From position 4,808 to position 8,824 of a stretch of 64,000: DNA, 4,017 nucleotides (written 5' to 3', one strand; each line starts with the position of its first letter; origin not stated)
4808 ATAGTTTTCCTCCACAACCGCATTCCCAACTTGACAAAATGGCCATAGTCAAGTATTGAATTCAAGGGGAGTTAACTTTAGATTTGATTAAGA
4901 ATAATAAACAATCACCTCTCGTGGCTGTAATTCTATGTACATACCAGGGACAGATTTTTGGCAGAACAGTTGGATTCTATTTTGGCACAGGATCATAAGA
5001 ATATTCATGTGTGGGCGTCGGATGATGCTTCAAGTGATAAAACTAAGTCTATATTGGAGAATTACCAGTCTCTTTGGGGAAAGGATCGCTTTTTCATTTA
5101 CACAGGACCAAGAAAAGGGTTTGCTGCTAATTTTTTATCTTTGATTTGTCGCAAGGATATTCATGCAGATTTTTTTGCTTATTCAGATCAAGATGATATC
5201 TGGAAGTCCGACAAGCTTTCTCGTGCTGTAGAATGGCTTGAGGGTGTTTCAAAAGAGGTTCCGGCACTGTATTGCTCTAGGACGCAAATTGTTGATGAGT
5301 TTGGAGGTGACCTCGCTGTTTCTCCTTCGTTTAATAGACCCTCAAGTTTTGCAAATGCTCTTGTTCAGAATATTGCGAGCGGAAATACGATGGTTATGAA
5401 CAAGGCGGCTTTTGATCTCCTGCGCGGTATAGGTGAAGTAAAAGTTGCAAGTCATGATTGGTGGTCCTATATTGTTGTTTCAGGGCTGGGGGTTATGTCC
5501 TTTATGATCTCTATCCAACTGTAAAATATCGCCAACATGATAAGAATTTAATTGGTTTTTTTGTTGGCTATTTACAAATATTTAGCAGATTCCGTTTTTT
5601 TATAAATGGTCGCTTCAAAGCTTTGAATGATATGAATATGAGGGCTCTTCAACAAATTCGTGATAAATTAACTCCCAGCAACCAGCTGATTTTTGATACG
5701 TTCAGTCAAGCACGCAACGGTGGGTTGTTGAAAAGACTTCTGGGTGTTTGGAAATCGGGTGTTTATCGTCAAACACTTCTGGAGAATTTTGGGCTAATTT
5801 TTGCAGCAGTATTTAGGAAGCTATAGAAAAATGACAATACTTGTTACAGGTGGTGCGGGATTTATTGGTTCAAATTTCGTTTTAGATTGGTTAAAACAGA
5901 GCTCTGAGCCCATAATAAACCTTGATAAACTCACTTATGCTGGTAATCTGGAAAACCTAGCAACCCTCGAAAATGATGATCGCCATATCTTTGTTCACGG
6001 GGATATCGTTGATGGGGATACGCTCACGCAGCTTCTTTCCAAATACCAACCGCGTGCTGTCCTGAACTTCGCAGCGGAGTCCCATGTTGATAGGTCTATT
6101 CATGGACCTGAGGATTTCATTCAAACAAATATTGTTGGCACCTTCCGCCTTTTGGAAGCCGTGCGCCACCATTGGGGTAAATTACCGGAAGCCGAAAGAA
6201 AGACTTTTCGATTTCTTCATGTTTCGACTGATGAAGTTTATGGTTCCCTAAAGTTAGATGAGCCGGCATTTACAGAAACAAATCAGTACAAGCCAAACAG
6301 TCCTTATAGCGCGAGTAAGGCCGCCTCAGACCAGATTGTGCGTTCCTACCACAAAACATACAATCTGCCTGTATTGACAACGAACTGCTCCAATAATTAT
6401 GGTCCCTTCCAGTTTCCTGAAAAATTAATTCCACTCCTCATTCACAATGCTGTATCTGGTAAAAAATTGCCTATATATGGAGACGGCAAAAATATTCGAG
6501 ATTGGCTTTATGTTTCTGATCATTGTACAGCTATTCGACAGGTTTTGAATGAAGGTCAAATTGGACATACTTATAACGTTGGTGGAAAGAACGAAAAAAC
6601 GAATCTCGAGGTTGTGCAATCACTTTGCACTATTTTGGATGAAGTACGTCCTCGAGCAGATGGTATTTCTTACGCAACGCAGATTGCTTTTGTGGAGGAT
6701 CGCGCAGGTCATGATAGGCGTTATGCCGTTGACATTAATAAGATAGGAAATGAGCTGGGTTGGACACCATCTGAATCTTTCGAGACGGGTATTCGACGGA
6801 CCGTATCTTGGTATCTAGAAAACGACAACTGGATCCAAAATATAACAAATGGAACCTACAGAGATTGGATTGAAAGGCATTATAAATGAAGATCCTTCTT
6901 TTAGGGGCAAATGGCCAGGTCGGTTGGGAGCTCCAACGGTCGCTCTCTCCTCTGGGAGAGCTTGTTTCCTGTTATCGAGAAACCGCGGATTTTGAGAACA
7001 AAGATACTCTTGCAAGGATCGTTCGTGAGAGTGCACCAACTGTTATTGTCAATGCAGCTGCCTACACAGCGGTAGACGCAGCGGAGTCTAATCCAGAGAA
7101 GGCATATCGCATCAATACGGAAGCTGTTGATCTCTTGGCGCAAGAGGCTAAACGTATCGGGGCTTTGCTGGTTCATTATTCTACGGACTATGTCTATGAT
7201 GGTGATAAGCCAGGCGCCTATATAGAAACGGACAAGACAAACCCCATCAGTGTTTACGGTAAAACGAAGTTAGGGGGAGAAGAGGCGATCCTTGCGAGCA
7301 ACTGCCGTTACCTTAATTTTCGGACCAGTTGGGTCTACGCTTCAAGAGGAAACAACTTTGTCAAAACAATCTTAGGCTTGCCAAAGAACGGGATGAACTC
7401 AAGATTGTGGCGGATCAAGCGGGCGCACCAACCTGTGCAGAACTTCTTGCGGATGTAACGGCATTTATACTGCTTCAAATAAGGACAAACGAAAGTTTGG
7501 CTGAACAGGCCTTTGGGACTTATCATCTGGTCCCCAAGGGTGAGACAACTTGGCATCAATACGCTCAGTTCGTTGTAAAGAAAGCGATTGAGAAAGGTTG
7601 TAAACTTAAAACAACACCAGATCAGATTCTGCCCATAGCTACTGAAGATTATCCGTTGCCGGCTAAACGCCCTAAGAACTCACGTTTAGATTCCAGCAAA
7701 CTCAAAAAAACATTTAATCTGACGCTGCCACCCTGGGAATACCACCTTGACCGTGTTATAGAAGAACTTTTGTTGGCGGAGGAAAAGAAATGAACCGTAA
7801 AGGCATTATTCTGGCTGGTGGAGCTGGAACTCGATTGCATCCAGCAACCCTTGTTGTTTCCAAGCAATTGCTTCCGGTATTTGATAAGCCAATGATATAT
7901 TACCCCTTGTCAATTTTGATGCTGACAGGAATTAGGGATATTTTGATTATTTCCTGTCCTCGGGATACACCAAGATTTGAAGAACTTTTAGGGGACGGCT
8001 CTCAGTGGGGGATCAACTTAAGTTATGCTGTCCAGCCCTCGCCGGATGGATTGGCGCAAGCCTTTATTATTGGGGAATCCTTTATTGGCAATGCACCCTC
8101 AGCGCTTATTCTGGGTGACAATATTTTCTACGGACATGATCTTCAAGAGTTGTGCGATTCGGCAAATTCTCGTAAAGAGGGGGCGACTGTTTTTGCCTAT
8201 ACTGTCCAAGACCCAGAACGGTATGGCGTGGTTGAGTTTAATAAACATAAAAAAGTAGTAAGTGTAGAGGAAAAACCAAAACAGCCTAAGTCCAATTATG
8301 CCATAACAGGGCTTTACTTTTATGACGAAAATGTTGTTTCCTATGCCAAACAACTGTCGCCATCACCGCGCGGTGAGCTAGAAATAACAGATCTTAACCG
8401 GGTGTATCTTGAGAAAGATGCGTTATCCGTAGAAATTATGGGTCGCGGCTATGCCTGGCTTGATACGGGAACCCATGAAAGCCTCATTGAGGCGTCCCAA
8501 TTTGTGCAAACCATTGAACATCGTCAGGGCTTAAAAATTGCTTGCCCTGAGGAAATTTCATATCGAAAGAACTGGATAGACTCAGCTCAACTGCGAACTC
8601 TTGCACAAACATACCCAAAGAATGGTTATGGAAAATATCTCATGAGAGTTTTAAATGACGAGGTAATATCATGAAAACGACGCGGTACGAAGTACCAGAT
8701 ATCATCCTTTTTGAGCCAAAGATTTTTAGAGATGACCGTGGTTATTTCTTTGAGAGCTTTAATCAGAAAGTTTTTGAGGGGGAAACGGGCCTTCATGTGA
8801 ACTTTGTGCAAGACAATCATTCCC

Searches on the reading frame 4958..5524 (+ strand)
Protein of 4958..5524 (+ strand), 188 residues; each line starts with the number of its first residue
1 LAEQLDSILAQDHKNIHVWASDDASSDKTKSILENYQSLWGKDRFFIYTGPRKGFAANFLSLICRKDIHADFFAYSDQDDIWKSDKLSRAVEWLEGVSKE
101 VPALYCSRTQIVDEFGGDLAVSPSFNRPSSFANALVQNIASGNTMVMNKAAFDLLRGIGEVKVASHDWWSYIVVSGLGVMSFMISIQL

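Call 60: search_protein_families(library=pfam, proteins=[window:4958-5524:+], max_evalue=0.00001)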
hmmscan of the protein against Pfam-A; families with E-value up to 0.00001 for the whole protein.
window:4958-5524:+ (188 aa): 1 family
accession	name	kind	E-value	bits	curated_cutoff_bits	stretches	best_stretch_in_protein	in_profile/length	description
PF00535.33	Glycos_transf_2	-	1.5e-13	51.5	23.3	1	3-96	15-105/168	Glycosyl transferase family 2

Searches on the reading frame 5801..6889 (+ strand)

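Call 21: search_protein_families(library=ncbifam, proteins=[window:5801-6889:+], max_evalue=0.00001)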
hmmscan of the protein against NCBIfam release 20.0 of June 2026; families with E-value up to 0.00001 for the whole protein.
window:5801-6889:+ (362 aa): 19 families
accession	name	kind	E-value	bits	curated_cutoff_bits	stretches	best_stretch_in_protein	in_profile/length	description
NF007490.0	PRK10084.1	subfamily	1.1e-151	504.9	649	1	11-361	1-357/361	dTDP-glucose 4,6-dehydratase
TIGR01181.1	dTDP_gluc_dehyt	equivalog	6.9e-149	495.2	365.1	1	13-348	2-321/321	dTDP-glucose 4,6-dehydratase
NF007582.0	PRK10217.1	equivalog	6.5e-138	459.7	698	1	12-354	3-347/355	dTDP-glucose 4,6-dehydratase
TIGR04180.1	EDH_00030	hypoth_equivalog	1.4e-38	132.7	475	1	13-281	1-258/297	NAD-dependent 4,6-dehydratase LegB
TIGR01179.1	galE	equivalog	3e-37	128.2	262.3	1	13-341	2-328/332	UDP-glucose 4-epimerase GalE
TIGR02622.1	CDP_4_6_dhtase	equivalog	1.7e-31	109.7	278.45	1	8-341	2-333/352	CDP-glucose 4,6-dehydratase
NF007956.0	PRK10675.1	subfamily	5.9e-24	84.8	394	1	11-339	1-330/338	UDP-glucose 4-epimerase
TIGR01472.1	gmd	equivalog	2.6e-22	79.5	415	1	58-268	51-257/342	GDP-mannose 4,6-dehydratase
TIGR02197.1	heptose_epim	equivalog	2e-20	73.2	274.6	1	13-340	1-315/316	ADP-glyceromanno-heptose 6-epimerase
NF011728.1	PRK15181.1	equivalog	2.4e-15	56.4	760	1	13-342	18-341/348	Vi polysaccharide biosynthesis UDP-N-acetylglucosaminuronic acid C-4 epimerase TviC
NF047922.1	GDPFucSynFcl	equivalog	1.8e-12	47.3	500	1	163-342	128-305/308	GDP-L-fucose synthase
TIGR03466.1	HpnA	hypoth_equivalog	3.3e-12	45.9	367.65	1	11-284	1-251/327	hopanoid-associated sugar epimerase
NF042422.1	oxyalk_red_OleD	equivalog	7.4e-12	45.3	580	1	11-275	1-246/329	2-alkyl-3-oxoalkanoate reductase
NF043036.1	ErythonDh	equivalog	1.2e-11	44.4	325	1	11-185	1-165/321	D-erythronate dehydrogenase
TIGR01214.1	rmlD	equivalog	1.6e-11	43.9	224.05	1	12-188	1-141/285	dTDP-4-dehydrorhamnose reductase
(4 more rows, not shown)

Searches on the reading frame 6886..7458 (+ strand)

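Call 60: search_protein_families(library=pfam, proteins=[window:6886-7458:+], max_evalue=0.00001)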
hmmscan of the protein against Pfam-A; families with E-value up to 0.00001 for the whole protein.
window:6886-7458:+ (190 aa): 4 families
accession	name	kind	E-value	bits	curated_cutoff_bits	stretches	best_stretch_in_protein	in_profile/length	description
PF04321.23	RmlD_sub_bind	-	7.2e-67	225.9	27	1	1-168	1-169/287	RmlD substrate binding domain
PF01370.27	Epimerase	-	1.4e-19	70.9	20.9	1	3-161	1-184/240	NAD dependent epimerase/dehydratase family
PF16363.11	GDP_Man_Dehyd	-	2.3e-11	44.2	27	1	33-137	58-166/332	GDP-mannose 4,6 dehydratase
PF02719.21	Polysacc_synt_2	-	2.3e-09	37.3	20.2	1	31-156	58-170/293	Polysaccharide biosynthesis protein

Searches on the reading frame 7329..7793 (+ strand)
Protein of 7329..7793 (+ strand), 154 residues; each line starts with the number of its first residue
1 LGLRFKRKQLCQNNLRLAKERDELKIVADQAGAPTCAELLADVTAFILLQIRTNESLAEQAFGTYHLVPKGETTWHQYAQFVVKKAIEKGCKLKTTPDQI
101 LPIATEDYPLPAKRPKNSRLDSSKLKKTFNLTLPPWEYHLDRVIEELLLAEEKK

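Call 60: search_protein_families(library=pfam, proteins=[window:7329-7793:+], max_evalue=0.00001)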
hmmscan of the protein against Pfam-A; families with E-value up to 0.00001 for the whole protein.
window:7329-7793:+ (154 aa): 1 family
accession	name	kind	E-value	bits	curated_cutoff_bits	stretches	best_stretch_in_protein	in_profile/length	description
PF04321.23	RmlD_sub_bind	-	2.2e-34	119.3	27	1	8-147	157-285/287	RmlD substrate binding domain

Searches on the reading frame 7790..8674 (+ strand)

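Call 60: search_protein_families(library=pfam, proteins=[window:7790-8674:+], max_evalue=0.00001)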
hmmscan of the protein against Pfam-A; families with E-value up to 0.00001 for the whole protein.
window:7790-8674:+ (294 aa): 2 families
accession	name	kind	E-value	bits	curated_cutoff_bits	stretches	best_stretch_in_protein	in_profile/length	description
PF00483.29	NTP_transferase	-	8.7e-76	255.2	21.2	1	4-240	1-243/245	Nucleotidyl transferase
PF12804.13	NTP_transf_3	-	4.3e-07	30.7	27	1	5-138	1-124/160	MobA-like NTP transferase domain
